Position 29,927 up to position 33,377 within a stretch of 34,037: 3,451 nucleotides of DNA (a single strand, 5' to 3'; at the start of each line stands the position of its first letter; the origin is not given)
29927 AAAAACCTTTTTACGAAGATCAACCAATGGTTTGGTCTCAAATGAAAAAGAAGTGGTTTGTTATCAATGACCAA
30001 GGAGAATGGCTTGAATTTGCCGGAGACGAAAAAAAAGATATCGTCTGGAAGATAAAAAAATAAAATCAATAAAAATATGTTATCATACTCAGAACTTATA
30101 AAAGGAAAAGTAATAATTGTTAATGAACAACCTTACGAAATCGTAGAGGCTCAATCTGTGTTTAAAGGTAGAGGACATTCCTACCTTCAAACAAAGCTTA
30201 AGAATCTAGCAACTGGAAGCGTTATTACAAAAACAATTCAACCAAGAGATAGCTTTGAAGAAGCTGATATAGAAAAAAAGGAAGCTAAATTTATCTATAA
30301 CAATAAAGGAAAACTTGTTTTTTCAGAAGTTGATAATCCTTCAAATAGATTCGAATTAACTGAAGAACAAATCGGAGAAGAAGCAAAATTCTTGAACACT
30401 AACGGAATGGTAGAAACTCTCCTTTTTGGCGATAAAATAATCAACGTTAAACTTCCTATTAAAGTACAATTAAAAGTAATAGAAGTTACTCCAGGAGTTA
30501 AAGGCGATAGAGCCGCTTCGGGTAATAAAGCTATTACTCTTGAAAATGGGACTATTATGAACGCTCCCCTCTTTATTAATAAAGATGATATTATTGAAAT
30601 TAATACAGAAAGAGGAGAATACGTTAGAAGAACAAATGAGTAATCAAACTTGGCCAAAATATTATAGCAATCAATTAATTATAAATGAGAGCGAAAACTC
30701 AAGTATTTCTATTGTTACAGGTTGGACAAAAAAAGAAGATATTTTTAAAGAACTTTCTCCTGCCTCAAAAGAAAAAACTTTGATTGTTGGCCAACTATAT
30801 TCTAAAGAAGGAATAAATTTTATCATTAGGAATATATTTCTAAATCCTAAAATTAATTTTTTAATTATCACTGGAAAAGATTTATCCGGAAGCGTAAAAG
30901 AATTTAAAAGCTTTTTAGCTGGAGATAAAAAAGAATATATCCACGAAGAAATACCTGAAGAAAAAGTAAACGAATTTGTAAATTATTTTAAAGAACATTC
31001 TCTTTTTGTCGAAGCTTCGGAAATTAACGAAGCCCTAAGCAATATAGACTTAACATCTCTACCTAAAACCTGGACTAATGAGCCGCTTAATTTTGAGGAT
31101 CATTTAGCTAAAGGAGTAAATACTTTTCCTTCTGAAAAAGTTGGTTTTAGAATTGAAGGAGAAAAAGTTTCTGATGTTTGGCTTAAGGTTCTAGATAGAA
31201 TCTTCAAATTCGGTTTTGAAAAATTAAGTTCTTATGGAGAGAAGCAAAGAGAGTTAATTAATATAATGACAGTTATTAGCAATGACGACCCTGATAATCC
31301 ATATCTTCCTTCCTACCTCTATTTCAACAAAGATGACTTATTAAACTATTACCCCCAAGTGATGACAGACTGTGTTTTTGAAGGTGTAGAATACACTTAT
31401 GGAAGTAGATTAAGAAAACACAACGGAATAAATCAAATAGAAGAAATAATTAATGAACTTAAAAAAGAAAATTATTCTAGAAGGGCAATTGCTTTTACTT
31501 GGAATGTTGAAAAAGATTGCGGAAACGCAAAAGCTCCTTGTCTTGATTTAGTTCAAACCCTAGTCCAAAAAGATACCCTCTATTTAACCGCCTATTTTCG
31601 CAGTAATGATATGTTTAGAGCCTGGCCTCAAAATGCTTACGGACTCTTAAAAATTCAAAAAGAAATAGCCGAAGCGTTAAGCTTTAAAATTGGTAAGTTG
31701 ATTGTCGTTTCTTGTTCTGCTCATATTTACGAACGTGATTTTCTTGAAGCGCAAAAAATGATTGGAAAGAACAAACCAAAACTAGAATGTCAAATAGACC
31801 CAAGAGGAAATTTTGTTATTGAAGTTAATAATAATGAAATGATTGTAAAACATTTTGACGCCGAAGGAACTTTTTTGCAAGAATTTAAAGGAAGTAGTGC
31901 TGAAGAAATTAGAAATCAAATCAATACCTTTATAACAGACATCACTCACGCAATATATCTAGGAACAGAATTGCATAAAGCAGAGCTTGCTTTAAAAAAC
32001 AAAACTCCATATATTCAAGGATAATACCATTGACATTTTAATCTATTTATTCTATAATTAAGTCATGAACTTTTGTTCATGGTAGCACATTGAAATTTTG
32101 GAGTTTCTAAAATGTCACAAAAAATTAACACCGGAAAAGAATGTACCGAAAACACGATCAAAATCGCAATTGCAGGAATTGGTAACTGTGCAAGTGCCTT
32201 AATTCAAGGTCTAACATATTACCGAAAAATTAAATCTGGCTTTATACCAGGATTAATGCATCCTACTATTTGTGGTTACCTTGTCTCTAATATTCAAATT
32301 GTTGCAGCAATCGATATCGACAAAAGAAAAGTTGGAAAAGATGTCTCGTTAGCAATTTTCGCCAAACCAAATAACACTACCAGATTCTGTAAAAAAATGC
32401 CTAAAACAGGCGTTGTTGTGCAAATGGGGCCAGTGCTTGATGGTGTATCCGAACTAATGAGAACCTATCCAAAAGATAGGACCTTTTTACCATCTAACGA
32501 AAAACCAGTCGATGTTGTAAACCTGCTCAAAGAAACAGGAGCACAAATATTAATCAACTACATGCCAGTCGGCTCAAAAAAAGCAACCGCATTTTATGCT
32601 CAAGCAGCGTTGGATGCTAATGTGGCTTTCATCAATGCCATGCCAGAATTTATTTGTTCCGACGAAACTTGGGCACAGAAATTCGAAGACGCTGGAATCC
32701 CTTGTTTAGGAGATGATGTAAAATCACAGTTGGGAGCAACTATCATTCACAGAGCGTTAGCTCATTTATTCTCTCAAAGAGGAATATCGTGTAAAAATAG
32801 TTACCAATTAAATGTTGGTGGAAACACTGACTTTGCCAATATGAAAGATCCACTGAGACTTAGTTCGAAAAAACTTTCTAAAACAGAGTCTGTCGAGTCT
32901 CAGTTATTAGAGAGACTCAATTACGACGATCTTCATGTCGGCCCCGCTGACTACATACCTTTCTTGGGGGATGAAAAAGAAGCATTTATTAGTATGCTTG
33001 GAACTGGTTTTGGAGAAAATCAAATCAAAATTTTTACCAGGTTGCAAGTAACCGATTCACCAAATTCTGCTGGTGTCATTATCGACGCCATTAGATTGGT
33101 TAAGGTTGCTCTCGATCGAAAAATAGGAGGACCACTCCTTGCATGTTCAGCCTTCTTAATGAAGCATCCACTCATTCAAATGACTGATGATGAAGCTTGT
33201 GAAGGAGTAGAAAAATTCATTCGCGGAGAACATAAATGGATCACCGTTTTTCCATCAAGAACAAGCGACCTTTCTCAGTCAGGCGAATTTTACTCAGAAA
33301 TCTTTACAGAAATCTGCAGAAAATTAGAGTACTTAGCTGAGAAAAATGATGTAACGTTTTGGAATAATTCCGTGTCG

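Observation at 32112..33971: MIPS fused to a cytoplasmic sugar-binding (PBP type I) domain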

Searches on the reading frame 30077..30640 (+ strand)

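Call 17: search_protein_families(library=pfam, proteins=[window:30077-30640:+], max_evalue=0.1)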
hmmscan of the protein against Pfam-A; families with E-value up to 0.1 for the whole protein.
window:30077-30640:+ (188 aa): 4 families
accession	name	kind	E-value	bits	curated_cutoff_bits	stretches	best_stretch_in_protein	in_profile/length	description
PF09285.17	Elong-fact-P_C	-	5.3e-22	77.7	25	1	130-185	1-56/56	Elongation factor P, C-terminal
PF08207.18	EFP_N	-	2.4e-14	53.5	23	1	5-60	3-58/58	Elongation factor P (EF-P) KOW-like domain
PF01132.26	EFP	-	0.00011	22.5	27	1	68-122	1-54/54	Elongation factor P (EF-P) OB domain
PF18719.7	ArlS_N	-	0.068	13.8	27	0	45-118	43-109/140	ArlS sensor domain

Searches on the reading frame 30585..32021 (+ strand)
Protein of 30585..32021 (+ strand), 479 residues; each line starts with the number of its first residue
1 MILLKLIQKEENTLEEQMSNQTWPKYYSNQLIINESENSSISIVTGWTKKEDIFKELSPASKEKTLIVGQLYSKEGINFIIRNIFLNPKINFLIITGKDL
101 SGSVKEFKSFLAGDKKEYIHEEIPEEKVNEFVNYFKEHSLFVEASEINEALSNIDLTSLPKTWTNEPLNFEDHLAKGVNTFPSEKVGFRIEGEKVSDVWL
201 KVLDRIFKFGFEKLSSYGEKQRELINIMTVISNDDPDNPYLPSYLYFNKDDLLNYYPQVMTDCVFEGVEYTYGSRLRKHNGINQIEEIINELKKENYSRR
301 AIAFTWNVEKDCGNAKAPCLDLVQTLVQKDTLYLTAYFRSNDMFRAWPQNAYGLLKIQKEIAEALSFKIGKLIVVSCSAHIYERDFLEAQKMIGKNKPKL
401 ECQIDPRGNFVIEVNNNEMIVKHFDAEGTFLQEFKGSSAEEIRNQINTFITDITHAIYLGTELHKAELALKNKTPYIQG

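Call 4: search_protein_families(library=pfam, proteins=[window:30585-32021:+], max_evalue=1)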
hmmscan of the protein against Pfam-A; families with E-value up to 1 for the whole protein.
window:30585-32021:+ (479 aa): 5 families
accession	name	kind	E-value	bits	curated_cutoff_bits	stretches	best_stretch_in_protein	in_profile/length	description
PF00303.24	Thymidylat_synt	-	1.2e-20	74.2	24.3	1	269-403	91-235/266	Thymidylate synthase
PF14251.12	PterinBD-DUF4346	-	4.9e-19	69.3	29.6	1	405-478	2-85/86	PterinBD-DUF4346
PF04208.19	MtrA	-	0.011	15.8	25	1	63-104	41-83/173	Tetrahydromethanopterin S-methyltransferase, subunit A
PF00534.26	Glycos_transf_1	-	0.033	14.2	26.4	1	49-167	2-104/172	Glycosyl transferases group 1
PF00664.28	ABC_membrane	-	0.1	12.7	28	1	391-448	163-220/274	ABC transporter transmembrane region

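Call 5: search_protein_families(library=ncbifam, proteins=[window:30585-32021:+], max_evalue=1)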
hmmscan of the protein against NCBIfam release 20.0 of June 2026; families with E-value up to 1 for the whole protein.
window:30585-32021:+ (479 aa): 12 families
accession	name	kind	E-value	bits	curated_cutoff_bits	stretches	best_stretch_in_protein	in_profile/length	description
TIGR03283.1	thy_syn_methano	equivalog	2.8e-50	170.6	174.55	1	190-388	3-200/201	thymidylate synthase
NF002496.0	PRK01827.1-2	equivalog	2.5e-17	62.9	325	1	272-428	148-310/318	thymidylate synthase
NF002497.0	PRK01827.1-3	equivalog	8.2e-17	61.4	327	1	278-426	105-254/264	thymidylate synthase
NF002128.0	PRK00964.1-6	equivalog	7.4e-16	58.3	568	2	392-478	278-367/390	tetrahydromethanopterin S-methyltransferase subunit A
NF002495.0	PRK01827.1-1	equivalog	7.6e-16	58.5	327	1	270-401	107-240/279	thymidylate synthase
TIGR03284.1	thym_sym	equivalog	9.5e-16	57.8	108.35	1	278-427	137-287/296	thymidylate synthase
NF002499.0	PRK01827.1-5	equivalog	4.5e-14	52.3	405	1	279-406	106-236/264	thymidylate synthase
TIGR00284.1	TIGR00284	hypoth_equivalog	4.2e-08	32.2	256.65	1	398-478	411-493/497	dihydropteroate synthase-like protein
NF002126.0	PRK00964.1-4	subfamily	6.1e-06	25.9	161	1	18-102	6-83/186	tetrahydromethanopterin S-methyltransferase subunit A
NF002498.0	PRK01827.1-4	equivalog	9.2e-06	25.2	427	1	273-398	112-239/283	thymidylate synthase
NF010393.0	PRK13821.1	equivalog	0.00048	19.2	576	1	279-386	152-261/323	thymidylate synthase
TIGR01111.1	mtrA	equivalog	0.02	14.5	249.15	1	22-104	10-86/238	tetrahydromethanopterin S-methyltransferase subunit A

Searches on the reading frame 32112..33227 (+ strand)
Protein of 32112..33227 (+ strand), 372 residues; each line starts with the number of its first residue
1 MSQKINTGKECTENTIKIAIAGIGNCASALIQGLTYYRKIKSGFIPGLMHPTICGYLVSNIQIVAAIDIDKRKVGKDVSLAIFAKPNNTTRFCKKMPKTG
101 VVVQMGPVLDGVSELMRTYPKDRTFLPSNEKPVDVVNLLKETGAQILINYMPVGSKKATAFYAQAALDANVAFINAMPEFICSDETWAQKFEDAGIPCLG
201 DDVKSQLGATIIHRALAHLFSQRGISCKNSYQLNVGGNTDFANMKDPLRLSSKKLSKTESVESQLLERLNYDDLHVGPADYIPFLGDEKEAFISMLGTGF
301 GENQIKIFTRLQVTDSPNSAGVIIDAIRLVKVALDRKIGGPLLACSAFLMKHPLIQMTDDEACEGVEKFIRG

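Call 27: search_solved_structures(query=window:32112-33227:+, max_evalue=0.00001, show_alignments=2)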
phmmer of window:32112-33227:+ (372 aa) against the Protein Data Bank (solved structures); distinct sequences matched with E-value up to 0.00001: 8.
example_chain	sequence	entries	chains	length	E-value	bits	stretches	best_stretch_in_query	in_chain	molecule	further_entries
1gr0_A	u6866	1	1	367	2.1e-110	372.2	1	14-372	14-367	INOSITOL-3-PHOSPHATE SYNTHASE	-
6k96_A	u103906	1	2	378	3.7e-58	200.3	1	15-353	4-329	Five-membered-cyclitol-phosphate synthase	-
3cin_A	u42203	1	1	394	2.9e-26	95.4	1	160-353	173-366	Myo-inositol-1-phosphate synthase-related protein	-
1u1i_A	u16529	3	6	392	1e-08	37.7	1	157-354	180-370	myo-inositol-1-phosphate synthase | Myo-inositol-1-phosphate synthase (Ino1)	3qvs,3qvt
3qvw_A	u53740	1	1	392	1.2e-08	37.4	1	157-354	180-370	Myo-inositol-1-phosphate synthase (Ino1)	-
3qvx_A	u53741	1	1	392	3.5e-08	35.9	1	157-351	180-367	Myo-inositol-1-phosphate synthase (Ino1)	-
3qw2_A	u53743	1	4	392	1.1e-07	34.3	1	157-354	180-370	Myo-inositol-1-phosphate synthase (Ino1)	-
7nwr_B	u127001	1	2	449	1.4e-07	34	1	160-340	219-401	Inositol-3-phosphate synthase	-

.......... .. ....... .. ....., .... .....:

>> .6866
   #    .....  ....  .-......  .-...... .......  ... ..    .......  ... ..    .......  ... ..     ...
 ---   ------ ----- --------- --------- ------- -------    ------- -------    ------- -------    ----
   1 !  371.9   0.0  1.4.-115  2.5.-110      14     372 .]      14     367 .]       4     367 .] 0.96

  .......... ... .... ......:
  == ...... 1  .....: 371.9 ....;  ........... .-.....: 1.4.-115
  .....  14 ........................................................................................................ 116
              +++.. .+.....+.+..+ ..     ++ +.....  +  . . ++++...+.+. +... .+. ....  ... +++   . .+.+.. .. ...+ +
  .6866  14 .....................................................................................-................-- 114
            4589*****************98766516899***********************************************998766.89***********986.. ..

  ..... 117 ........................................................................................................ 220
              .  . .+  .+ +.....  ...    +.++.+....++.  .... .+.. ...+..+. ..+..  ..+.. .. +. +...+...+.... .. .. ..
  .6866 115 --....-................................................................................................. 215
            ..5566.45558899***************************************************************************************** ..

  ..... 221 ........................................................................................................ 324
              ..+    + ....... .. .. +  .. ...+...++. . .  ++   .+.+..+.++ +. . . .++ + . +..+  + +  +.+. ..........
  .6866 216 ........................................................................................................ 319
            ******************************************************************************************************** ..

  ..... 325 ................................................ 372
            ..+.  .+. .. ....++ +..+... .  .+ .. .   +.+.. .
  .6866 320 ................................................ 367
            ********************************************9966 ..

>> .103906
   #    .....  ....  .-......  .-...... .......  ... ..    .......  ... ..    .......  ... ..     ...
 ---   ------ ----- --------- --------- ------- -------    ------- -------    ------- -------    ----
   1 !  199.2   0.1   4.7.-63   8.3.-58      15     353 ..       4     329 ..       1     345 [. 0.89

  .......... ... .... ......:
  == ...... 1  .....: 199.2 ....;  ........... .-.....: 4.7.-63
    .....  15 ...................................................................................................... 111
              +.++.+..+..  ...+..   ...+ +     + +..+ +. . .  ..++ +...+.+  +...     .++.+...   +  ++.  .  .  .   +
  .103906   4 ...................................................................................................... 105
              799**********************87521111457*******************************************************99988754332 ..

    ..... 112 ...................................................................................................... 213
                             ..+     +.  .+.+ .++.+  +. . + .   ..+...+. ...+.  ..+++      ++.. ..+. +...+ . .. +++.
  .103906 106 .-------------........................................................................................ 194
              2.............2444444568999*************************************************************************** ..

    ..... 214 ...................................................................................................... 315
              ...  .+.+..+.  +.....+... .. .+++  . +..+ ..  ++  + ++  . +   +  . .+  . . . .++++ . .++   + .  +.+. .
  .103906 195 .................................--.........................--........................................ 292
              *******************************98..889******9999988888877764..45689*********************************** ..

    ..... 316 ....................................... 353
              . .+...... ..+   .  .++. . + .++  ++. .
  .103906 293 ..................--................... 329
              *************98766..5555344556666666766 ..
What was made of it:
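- Checked: The best solved relative is M. tuberculosis Ino1, 1gr0 (E 2e-110; call 27).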
